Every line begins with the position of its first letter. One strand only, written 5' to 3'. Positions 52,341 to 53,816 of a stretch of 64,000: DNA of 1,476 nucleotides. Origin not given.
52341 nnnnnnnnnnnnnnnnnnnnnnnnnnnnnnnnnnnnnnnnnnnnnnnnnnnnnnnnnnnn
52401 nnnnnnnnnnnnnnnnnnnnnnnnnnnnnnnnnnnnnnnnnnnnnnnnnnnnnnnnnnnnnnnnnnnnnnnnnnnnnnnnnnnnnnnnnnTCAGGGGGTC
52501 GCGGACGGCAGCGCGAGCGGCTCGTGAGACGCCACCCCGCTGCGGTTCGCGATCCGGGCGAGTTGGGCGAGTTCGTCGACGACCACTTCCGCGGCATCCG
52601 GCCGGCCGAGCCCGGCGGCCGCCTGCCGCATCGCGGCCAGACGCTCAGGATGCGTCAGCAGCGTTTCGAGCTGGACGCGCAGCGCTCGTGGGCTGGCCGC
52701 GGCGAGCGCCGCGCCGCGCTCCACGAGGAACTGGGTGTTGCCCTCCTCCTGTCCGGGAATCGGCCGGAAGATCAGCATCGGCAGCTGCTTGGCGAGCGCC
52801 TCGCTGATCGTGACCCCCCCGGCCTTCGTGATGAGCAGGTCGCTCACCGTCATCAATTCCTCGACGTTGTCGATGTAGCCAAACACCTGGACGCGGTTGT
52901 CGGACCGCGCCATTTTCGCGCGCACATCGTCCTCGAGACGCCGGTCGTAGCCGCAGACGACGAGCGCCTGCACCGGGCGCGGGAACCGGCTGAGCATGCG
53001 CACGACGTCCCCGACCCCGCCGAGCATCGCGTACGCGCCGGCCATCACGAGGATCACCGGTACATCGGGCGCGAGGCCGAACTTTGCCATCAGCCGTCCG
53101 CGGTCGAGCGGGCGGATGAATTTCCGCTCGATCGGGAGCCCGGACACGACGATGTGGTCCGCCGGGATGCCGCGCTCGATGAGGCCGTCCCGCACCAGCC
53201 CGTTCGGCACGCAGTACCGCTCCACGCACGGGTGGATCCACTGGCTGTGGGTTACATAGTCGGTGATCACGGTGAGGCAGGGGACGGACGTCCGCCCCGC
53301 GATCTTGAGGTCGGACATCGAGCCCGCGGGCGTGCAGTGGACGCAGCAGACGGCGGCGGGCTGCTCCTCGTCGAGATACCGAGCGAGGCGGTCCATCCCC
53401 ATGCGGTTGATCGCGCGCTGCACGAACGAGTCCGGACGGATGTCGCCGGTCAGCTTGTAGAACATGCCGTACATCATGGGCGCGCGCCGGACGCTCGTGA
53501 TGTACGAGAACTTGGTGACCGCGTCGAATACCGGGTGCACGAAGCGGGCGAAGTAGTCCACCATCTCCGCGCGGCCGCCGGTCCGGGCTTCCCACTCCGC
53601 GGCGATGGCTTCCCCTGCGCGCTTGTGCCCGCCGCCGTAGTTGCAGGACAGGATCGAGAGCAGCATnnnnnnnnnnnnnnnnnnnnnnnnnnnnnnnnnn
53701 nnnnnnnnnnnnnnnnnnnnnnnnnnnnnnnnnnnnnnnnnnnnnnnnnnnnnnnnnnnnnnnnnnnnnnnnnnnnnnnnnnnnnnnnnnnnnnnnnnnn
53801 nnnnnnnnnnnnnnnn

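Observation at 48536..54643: Six-gene membrane-lipid operon: DAG-kinase-family lipid kinase, UgtP-like glycosyltransferase, MFS, CE4 deacetylase, LysE exporter, MFS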

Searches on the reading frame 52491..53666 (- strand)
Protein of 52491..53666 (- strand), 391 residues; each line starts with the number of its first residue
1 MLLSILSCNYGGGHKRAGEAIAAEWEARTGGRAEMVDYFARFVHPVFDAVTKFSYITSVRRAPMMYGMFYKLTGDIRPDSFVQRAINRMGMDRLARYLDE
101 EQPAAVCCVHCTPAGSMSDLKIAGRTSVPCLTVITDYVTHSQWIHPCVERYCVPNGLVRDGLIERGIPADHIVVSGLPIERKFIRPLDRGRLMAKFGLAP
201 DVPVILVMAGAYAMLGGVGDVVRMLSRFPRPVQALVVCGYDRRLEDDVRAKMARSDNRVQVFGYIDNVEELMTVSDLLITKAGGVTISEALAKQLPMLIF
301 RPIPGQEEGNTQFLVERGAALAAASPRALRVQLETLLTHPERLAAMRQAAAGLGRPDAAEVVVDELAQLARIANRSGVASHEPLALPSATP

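Call 4: search_protein_families(library=pfam, proteins=[window:52491-53666:-], max_evalue=0.01)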
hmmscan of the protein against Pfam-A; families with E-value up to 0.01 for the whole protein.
window:52491-53666:- (391 aa): 5 families
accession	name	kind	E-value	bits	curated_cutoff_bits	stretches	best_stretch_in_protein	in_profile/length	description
PF06925.17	MGDG_synth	-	1.1e-24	87.9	25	1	14-179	1-169/169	Monogalactosyldiacylglycerol (MGDG) synthase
PF04101.22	Glyco_tran_28_C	-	7.2e-13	49.3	22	1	232-360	31-164/166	Glycosyltransferase family 28 C-terminal domain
PF00534.26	Glycos_transf_1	-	4.1e-08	33.4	26.4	1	203-350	15-169/172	Glycosyl transferases group 1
PF13692.12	Glyco_trans_1_4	-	6.4e-06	26.9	27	1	234-324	35-135/142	Glycosyl transferases group 1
PF02350.25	Epimerase_2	-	0.00013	21.4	30.6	1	151-366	126-346/347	UDP-N-acetylglucosamine 2-epimerase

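Call 5: search_protein_families(library=ncbifam, proteins=[window:52491-53666:-], max_evalue=0.01)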
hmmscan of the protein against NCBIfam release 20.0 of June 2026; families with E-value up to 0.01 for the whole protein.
window:52491-53666:- (391 aa): 8 families
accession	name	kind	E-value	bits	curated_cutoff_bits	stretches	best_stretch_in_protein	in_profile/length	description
NF010135.0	PRK13609.1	equivalog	7.8e-86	288.4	500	1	5-373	9-372/388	diglucosyl diacylglycerol synthase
NF010134.0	PRK13608.1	equivalog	1.3e-54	185.7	557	1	5-369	10-368/391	diglucosyl diacylglycerol synthase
TIGR01133.1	murG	equivalog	1.9e-13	50.2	250.25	1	173-365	157-352/353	undecaprenyldiphospho-muramoylpentapeptide beta-N-acetylglucosaminyltransferase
NF009102.0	PRK12446.1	equivalog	1.5e-05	24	339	1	168-300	152-278/352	undecaprenyldiphospho-muramoylpentapeptide beta-N-acetylglucosaminyltransferase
TIGR03590.1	PseG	equivalog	8e-05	22.4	153.55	1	205-301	174-268/280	UDP-2,4-diacetamido-2,4,6-trideoxy-beta-L-altropyranose hydrolase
TIGR03999.1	thiol_BshA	equivalog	0.0013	17.7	273.7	1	192-324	189-329/375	N-acetyl-alpha-D-glucosaminyl L-malate synthase BshA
TIGR00236.1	wecB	equivalog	0.0042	16.3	210.15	1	254-367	253-363/366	non-hydrolyzing UDP-N-acetylglucosamine 2-epimerase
NF041548.1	PssE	equivalog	0.0095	15.9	120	0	256-298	40-82/146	PssE/Cps14G family polysaccharide biosynthesis glycosyltransferase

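Call 6: find_encoding_contigs(protein=window:52491-53666:-, flank=10000, max_places=6)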
Protein window:52491-53666:- (391 aa): 1 contig read that carries it; 1 place shown.
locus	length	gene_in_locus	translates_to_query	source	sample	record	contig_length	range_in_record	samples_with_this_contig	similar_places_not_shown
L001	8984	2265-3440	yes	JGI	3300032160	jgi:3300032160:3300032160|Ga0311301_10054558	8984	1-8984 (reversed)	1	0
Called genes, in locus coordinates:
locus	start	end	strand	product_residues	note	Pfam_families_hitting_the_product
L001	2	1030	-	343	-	?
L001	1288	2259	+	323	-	PF00781:DAGK_cat, PF19279:YegS_C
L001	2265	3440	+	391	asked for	PF06925:MGDG_synth, PF00534:Glycos_transf_1, PF13692:Glyco_trans_1_4 (weak), PF04101:Glyco_tran_28_C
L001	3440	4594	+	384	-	PF07690:MFS_1, PF12832:MFS_1_like (weak), PF07690:MFS_1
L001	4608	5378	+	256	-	PF01522:Polysacc_deac_1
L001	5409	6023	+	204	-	PF01810:LysE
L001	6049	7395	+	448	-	PF07690:MFS_1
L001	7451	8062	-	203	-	PF22790:YkoP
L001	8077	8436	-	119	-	PF01910:Thiamine_BP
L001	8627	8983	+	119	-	?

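Call 8: search_solved_structures(query=window:52491-53666:-, max_evalue=0.001)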
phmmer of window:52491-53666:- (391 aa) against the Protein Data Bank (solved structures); distinct sequences matched with E-value up to 0.001: 5.
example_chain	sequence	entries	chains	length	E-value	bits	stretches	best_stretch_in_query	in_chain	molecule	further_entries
9wde_A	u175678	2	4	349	3.6e-47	164.2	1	81-369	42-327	Processive diacylglycerol beta-glucosyltransferase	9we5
4wyi_A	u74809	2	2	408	3.7e-31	111.5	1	5-374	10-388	Monogalactosyldiacylglycerol synthase 1, chloroplastic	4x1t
3s2u_A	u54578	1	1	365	1.3e-09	40.7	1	260-371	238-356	UDP-N-acetylglucosamine--N-acetylmuramyl-(pentapeptide) pyrophosphoryl-undecaprenol N-acet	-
7d1i_A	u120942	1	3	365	4.5e-06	29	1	170-366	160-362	UDP-N-acetylglucosamine--N-acetylmuramyl-(pentapeptide) pyrophosphoryl-undecaprenol N-acet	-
1f0k_A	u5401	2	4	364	0.0002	23.6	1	259-372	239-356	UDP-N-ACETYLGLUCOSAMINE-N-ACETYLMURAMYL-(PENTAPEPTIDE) PYROPHOSPHORYL-UNDECAPRENOL N-ACETY | UDP-N-acetylglucosamine--N-acetylmuramyl-(pentapeptide) pyrophospho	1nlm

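Call 14: find_related_loci(query=window:52491-53666:-, collection=genome_contigs, flank=10000)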
Query window:52491-53666:- (391 aa) in genome_contigs; peptide patterns used: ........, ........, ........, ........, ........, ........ (x = any residue, [..] = any of these).
600 stretches matched a pattern (row limit reached: there are more); 1 encode a relative of the query (tblastn E <= 1e-3); 1 distinct loci.
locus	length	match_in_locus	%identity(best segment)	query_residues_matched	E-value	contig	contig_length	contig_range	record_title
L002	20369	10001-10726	28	116-353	9e-10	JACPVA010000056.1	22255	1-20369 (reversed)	MAG: Burkholderiales bacterium isolate NC_groundwater_772_Ag_S2p5_72_13 JBCH_GD18_4_SO25_S179_scaffold_298077, whole gen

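Call 29: find_homologous_proteins(query=window:52491-53666:-, max_evalue=1e-10)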
Query window:52491-53666:- (391 aa): 327 proteins with E <= 1e-10 among 8000 candidates; the best 120 are listed.
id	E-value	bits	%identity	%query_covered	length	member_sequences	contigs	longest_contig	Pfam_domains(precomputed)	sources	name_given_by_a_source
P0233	5.7e-234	794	91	100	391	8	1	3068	PF00534.27,PF04101.23,PF06925.18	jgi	-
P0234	4.4e-217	738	84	100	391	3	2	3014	PF00534.27,PF04101.23,PF06925.18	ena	-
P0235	3.3e-207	706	81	100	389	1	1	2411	PF00534.27,PF04101.23,PF06925.18,PF13692.13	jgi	jgi:processive 1,2-diacylglycerol beta-glucosyltransferase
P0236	1.2e-204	697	80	100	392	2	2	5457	PF00534.27,PF04101.23,PF06925.18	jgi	-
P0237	8.2e-202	688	79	100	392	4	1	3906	PF00534.27,PF04101.23,PF06925.18,PF13692.13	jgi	jgi:processive 1,2-diacylglycerol beta-glucosyltransferase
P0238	1.1e-197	674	78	100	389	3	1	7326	PF00534.27,PF04101.23,PF06925.18,PF13692.13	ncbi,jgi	-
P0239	1.1e-197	674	79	100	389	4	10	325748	PF04101.23,PF06925.18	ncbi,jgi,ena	-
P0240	7.7e-194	662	78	95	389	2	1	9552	PF00534.27,PF04101.23,PF06925.18,PF13692.13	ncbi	-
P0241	2.4e-191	654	77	99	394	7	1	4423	PF00534.27,PF04101.23,PF06925.18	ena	-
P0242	2.8e-190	650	78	93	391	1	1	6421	PF00534.27,PF04101.23,PF06925.18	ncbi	-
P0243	1.2e-189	648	75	99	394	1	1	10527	PF00534.27,PF04101.23,PF06925.18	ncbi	-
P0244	3.9e-189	646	76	94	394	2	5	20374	PF04101.23,PF06925.18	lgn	-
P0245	4.6e-188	643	74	100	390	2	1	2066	PF00534.27,PF04101.23,PF06925.18,PF13692.13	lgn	-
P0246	6.4e-188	642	74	100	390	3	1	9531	PF00534.27,PF04101.23,PF06925.18,PF13692.13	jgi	-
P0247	9.7e-188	642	76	94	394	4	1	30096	PF04101.23,PF06925.18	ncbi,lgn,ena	-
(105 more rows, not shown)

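Call 53: search_solved_structures(query=window:52491-53666:-, max_evalue=1e-20, show_alignments=2)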
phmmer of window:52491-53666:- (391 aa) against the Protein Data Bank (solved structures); distinct sequences matched with E-value up to 1e-20: 2.
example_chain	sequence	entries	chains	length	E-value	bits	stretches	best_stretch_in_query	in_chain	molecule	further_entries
9wde_A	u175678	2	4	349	3.6e-47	164.2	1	81-369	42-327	Processive diacylglycerol beta-glucosyltransferase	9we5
4wyi_A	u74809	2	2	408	3.7e-31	111.5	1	5-374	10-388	Monogalactosyldiacylglycerol synthase 1, chloroplastic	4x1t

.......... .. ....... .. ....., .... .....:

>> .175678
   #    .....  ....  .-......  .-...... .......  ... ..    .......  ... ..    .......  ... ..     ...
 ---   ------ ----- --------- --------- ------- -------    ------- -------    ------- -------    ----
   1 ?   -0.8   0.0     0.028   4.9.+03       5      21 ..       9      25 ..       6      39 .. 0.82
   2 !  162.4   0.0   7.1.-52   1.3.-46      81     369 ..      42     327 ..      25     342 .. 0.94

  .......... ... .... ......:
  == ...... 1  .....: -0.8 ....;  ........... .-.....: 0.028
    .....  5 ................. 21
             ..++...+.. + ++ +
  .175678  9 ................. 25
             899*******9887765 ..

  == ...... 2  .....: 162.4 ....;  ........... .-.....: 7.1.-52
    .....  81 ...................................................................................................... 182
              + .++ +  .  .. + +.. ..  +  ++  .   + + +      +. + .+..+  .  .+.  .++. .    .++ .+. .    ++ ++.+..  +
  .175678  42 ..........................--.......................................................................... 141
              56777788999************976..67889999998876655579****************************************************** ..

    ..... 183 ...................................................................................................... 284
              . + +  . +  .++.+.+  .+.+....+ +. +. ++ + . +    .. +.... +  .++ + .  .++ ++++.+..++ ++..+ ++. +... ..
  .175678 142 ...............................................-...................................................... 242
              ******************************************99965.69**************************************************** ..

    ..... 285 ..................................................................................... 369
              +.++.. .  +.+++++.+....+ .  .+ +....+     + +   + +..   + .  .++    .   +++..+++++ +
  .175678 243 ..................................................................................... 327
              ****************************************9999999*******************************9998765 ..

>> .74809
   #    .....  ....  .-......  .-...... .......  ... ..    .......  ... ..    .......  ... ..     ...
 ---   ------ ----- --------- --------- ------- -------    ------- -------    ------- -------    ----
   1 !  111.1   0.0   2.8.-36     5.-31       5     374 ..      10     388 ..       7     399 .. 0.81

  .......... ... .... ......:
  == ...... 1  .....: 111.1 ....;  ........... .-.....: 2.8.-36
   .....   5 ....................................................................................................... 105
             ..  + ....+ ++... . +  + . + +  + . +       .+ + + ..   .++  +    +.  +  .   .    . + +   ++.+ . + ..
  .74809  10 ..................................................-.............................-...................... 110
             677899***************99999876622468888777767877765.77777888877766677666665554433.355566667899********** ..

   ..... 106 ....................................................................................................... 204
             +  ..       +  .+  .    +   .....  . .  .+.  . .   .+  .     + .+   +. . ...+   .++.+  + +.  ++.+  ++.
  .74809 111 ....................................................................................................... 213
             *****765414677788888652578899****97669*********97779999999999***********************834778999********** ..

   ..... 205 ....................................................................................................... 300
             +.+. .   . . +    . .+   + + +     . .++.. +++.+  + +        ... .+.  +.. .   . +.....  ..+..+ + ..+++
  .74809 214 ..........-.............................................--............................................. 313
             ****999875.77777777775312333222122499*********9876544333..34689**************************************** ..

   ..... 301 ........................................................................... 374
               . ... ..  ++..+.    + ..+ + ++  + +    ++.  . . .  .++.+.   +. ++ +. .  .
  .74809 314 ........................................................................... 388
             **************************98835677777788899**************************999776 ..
